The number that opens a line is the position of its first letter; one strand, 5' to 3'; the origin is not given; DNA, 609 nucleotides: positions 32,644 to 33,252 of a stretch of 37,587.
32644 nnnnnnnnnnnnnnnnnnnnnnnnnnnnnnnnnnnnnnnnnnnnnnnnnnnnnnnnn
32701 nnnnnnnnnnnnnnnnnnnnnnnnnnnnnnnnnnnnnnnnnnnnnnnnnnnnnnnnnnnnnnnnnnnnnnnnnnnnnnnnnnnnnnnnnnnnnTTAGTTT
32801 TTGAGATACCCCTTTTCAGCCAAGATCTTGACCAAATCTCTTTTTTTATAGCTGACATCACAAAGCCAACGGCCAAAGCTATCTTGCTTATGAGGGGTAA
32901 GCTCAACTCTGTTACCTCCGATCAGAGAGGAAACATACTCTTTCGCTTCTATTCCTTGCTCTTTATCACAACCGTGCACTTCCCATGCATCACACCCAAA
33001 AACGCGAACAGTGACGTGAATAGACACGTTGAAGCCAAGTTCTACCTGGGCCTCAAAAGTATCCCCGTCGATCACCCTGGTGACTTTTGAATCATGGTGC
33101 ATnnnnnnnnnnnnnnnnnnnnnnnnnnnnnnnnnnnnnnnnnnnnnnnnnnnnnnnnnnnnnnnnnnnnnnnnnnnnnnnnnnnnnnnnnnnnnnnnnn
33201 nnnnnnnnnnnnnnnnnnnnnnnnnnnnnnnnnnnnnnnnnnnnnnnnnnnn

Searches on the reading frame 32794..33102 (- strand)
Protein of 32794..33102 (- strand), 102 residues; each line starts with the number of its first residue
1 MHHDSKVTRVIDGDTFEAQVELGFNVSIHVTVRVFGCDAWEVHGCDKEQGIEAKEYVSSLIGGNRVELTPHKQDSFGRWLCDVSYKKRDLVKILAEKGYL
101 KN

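Call 6: search_protein_families(library=pfam, proteins=[window:32794-33102:-], max_evalue=0.01)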
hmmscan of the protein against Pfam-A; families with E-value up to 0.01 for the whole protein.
window:32794-33102:- (102 aa): 1 family
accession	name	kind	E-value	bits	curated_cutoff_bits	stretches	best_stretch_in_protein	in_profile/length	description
PF00565.23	SNase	-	1.2e-05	26.2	21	1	31-99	1-73/107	Staphylococcal nuclease homologue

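Call 7: search_protein_families(library=phrogs, proteins=[window:32794-33102:-], max_evalue=0.01)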
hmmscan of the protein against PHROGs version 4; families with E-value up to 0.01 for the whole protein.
window:32794-33102:- (102 aa): 4 families
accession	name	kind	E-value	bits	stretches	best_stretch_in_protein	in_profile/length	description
phrog_452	-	DNA, RNA and nucleotide metabolism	1.6e-19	71.5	1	4-99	70-173/201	endonuclease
phrog_20876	-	DNA, RNA and nucleotide metabolism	1.7e-06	28.2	1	5-83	168-240/395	nuclease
phrog_8809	-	unknown function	4.3e-06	24.9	1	5-99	1101-1200/2317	-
phrog_18798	-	unknown function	0.0023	19.2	1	7-92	9-93/124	-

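Call 36: search_protein_families(library=ncbifam, proteins=[window:32794-33102:-], max_evalue=0.1)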
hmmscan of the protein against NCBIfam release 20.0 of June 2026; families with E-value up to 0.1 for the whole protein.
window:32794-33102:- (102 aa): 2 families
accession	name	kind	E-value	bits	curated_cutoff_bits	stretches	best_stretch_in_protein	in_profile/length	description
NF047969.1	CaNuclEcnA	equivalog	2e-05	24.6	180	1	2-47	4-44/151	calcium-activated nuclease EcnA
NF047694.1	TnucaseNucIStaph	equivalog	2.8e-05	23.7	250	1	4-99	46-143/175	thermonuclease NucI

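Call 72: search_protein_families(library=padloc, proteins=[window:32794-33102:-], max_evalue=0.01)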
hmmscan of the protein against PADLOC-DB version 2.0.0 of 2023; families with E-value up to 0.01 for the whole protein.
window:32794-33102:- (102 aa): 1 family
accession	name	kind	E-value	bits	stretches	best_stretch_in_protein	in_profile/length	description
PDLC01096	C3a212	-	0.00091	16.5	1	5-92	48-137/279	SNc+LTD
